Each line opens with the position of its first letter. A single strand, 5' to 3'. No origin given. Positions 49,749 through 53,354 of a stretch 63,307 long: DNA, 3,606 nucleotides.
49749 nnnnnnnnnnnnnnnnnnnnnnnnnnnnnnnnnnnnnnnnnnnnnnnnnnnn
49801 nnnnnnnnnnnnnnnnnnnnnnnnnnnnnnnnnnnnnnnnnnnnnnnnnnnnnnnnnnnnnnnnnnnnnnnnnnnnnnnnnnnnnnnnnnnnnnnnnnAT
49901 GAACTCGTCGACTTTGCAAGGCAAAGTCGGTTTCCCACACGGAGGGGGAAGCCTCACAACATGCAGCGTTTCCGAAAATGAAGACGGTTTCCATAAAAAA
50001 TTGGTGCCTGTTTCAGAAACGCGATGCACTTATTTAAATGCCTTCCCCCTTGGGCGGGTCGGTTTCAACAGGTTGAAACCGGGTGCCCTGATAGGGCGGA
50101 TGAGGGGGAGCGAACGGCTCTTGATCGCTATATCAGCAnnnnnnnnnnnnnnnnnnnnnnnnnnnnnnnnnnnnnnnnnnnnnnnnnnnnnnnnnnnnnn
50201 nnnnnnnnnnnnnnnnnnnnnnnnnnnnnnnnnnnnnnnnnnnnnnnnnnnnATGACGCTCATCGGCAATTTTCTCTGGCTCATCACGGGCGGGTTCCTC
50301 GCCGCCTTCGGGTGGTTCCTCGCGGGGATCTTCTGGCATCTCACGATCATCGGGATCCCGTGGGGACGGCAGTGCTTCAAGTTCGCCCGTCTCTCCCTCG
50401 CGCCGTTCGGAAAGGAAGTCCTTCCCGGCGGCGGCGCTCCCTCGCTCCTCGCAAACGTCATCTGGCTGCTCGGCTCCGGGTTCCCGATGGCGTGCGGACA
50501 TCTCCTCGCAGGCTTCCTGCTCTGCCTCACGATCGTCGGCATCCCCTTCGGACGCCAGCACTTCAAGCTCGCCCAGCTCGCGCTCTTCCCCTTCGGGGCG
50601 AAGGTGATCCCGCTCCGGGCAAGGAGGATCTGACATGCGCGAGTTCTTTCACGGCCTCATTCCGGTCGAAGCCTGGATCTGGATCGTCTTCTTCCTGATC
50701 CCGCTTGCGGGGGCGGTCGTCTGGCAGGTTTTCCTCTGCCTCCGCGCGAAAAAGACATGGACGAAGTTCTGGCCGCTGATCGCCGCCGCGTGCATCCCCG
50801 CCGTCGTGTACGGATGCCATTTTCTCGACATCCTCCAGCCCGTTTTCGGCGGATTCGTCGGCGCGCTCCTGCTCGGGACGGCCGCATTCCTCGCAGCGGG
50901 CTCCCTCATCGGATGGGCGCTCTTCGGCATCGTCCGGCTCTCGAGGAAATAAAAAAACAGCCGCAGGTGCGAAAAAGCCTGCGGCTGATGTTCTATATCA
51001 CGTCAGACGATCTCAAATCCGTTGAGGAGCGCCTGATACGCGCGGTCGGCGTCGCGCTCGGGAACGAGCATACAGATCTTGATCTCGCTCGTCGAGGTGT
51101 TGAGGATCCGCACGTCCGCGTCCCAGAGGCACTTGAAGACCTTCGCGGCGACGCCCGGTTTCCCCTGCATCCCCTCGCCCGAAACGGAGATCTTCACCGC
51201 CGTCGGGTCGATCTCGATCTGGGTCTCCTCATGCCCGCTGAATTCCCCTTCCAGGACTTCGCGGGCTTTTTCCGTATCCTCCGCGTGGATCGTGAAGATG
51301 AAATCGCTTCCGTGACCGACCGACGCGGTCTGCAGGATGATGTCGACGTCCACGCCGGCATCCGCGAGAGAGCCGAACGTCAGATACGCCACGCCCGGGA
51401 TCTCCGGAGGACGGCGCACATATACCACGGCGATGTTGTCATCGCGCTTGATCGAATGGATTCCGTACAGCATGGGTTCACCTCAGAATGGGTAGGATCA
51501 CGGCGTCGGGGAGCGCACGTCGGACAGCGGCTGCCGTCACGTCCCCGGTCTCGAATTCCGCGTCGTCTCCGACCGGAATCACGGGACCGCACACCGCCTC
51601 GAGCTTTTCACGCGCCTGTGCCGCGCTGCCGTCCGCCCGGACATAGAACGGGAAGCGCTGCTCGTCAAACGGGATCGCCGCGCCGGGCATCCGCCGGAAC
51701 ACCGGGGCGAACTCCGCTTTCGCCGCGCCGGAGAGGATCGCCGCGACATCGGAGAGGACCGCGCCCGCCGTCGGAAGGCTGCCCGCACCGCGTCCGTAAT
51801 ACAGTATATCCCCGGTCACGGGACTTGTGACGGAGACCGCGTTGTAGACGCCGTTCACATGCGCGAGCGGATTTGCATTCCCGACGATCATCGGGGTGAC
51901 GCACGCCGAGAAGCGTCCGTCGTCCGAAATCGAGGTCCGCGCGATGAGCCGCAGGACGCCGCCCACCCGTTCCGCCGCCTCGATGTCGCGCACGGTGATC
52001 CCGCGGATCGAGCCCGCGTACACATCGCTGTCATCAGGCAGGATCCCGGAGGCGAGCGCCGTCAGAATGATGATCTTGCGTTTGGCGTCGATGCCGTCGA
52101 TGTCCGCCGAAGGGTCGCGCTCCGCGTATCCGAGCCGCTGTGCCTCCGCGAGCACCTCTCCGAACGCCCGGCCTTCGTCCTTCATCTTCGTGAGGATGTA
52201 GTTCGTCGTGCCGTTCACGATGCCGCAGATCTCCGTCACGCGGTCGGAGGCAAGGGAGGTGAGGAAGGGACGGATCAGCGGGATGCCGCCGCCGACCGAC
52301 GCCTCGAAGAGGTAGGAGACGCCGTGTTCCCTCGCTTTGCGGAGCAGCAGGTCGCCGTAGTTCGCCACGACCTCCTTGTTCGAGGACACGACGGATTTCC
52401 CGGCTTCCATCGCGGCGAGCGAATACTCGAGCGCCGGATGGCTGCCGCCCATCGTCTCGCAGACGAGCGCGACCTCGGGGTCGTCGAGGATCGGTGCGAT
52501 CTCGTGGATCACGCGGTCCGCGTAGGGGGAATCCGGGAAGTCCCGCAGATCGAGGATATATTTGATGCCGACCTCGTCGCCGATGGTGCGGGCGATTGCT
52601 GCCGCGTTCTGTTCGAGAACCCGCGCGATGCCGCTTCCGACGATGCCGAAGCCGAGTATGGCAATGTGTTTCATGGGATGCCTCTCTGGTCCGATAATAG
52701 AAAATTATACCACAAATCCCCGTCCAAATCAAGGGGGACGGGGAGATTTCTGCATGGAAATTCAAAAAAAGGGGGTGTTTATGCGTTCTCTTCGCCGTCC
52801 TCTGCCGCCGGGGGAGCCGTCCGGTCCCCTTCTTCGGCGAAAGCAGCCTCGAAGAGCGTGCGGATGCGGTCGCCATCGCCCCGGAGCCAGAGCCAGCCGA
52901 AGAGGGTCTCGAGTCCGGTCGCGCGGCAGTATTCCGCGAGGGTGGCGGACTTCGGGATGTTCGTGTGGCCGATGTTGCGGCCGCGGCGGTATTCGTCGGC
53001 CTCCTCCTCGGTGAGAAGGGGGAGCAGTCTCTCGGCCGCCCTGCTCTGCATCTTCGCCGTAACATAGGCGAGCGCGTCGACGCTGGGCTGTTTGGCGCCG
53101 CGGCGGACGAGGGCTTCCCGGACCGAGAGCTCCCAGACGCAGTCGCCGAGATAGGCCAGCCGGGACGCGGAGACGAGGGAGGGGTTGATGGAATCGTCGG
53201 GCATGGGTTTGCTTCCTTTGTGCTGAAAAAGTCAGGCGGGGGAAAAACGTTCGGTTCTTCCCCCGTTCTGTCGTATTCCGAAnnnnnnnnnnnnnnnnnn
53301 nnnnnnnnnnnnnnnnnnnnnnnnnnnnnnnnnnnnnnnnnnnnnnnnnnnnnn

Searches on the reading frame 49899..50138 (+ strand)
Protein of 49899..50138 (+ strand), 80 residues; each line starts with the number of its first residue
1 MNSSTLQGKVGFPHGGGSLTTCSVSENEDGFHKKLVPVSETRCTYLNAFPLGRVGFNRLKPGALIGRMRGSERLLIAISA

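Call 20: find_homologous_proteins(query=window:49899-50138:+, max_evalue=1)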
Query seq(80 aa): no candidate shares three 5-residue words with the query. No homologue found.

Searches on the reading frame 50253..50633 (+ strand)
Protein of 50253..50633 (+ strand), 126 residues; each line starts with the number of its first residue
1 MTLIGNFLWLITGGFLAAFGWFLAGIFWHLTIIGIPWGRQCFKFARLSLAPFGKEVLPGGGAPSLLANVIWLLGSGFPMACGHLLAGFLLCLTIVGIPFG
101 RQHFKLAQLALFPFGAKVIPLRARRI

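Call 40: search_protein_families(library=pfam, proteins=[window:50253-50633:+], max_evalue=0.01)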
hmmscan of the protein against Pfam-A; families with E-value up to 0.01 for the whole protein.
window:50253-50633:+ (126 aa): 1 family
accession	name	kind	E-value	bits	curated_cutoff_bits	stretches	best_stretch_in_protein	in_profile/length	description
PF03733.18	YccF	-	2.8e-38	130.8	27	2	66-116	1-51/51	Inner membrane component domain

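Call 45: find_encoding_contigs(protein=window:50253-50633:+, flank=2500, max_places=10)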
Protein window:50253-50633:+ (126 aa): 13 contigs read that carry it; 8 places shown.
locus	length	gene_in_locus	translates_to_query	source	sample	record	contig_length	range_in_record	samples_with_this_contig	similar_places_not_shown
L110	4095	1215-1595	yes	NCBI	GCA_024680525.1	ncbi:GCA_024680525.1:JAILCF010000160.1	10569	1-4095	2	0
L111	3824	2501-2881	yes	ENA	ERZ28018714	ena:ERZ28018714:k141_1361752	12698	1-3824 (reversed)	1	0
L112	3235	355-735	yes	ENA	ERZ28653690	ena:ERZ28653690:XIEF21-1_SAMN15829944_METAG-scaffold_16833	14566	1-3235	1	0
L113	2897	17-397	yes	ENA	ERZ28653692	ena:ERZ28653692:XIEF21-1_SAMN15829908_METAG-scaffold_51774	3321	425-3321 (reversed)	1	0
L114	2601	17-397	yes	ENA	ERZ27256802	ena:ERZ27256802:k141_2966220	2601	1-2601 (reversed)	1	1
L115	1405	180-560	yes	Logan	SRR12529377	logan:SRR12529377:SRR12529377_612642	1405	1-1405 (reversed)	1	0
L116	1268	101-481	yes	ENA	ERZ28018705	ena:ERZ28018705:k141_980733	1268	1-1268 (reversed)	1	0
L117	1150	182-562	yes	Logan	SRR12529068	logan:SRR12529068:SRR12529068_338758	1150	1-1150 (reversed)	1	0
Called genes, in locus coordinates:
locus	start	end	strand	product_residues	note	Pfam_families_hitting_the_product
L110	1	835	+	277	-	PF00754:F5_F8_type_C, PF22633:F5_F8_type_C_2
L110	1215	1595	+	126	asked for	PF03733:YccF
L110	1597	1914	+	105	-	-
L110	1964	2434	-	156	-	PF01842:ACT (faint), PF22468:ACT_9, PF13840:ACT_7, PF22468:ACT_9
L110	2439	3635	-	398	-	PF03447:NAD_binding_3, PF00742:Homoserine_dh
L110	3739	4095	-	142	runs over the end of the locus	PF00636:Ribonuclease_3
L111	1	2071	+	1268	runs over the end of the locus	PF01074:Glyco_hydro_38N, PF09261:Alpha-mann_mid, PF07748:Glyco_hydro_38C, PF17677:Glyco_hydro38C2, PF00754:F5_F8_type_C, PF22633:F5_F8_type_C_2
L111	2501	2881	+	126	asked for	PF03733:YccF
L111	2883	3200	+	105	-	-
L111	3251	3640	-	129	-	PF22468:ACT_9 (weak), PF01842:ACT (faint), PF13840:ACT_7, PF22468:ACT_9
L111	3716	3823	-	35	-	?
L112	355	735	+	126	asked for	PF03733:YccF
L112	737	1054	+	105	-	-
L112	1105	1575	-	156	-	PF01842:ACT (faint), PF22468:ACT_9, PF13840:ACT_7, PF22468:ACT_9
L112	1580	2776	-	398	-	PF03447:NAD_binding_3, PF00742:Homoserine_dh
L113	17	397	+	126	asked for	PF03733:YccF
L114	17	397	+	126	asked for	PF03733:YccF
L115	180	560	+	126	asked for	PF03733:YccF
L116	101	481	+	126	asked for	PF03733:YccF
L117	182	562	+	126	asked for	PF03733:YccF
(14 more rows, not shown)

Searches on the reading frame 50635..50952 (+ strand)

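Call 40: search_protein_families(library=pfam, proteins=[window:50635-50952:+], max_evalue=0.01)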
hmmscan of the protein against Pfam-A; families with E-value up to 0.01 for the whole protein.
window:50635-50952:+ (105 aa): 1 family
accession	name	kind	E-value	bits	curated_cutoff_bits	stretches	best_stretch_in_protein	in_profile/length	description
PF02673.24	BacA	-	0.0071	16.5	33.4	1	39-88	78-129/257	Bacitracin resistance protein BacA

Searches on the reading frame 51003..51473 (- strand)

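Call 40: search_protein_families(library=pfam, proteins=[window:51003-51473:-], max_evalue=0.01)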
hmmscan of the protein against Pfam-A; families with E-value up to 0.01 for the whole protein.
window:51003-51473:- (156 aa): 3 families
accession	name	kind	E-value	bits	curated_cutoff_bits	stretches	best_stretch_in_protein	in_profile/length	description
PF22468.2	ACT_9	-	2.1e-28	98.3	27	2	95-151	1-59/61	ACT domain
PF13840.12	ACT_7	-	3.3e-19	68.9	27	1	88-149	2-63/65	ACT domain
PF01842.31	ACT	-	2.3e-06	27.7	27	1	34-75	19-62/66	ACT domain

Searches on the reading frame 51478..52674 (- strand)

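Call 72: search_protein_families(library=pfam, proteins=[window:51478-52674:-], max_evalue=0.00001)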
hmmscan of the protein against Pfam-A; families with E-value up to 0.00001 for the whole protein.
window:51478-52674:- (398 aa): 2 families
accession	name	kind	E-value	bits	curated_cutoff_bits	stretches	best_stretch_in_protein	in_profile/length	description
PF00742.24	Homoserine_dh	-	5.3e-56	189.6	22.9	1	132-310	1-172/173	Homoserine dehydrogenase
PF03447.22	NAD_binding_3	-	1e-08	36.4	24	1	8-124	1-116/116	Homoserine dehydrogenase, NAD binding domain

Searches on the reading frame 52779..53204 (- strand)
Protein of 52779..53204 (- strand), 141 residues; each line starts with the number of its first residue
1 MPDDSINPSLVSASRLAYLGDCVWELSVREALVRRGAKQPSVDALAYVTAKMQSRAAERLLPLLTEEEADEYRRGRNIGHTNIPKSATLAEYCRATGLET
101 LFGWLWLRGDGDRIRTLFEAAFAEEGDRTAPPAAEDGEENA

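Call 72: search_protein_families(library=pfam, proteins=[window:52779-53204:-], max_evalue=0.00001)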
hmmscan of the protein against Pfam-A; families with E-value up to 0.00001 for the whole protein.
window:52779-53204:- (141 aa): 1 family
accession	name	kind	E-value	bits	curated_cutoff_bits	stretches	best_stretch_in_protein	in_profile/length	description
PF00636.31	Ribonuclease_3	-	1.3e-17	64.8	27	1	15-109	2-101/102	Ribonuclease III domain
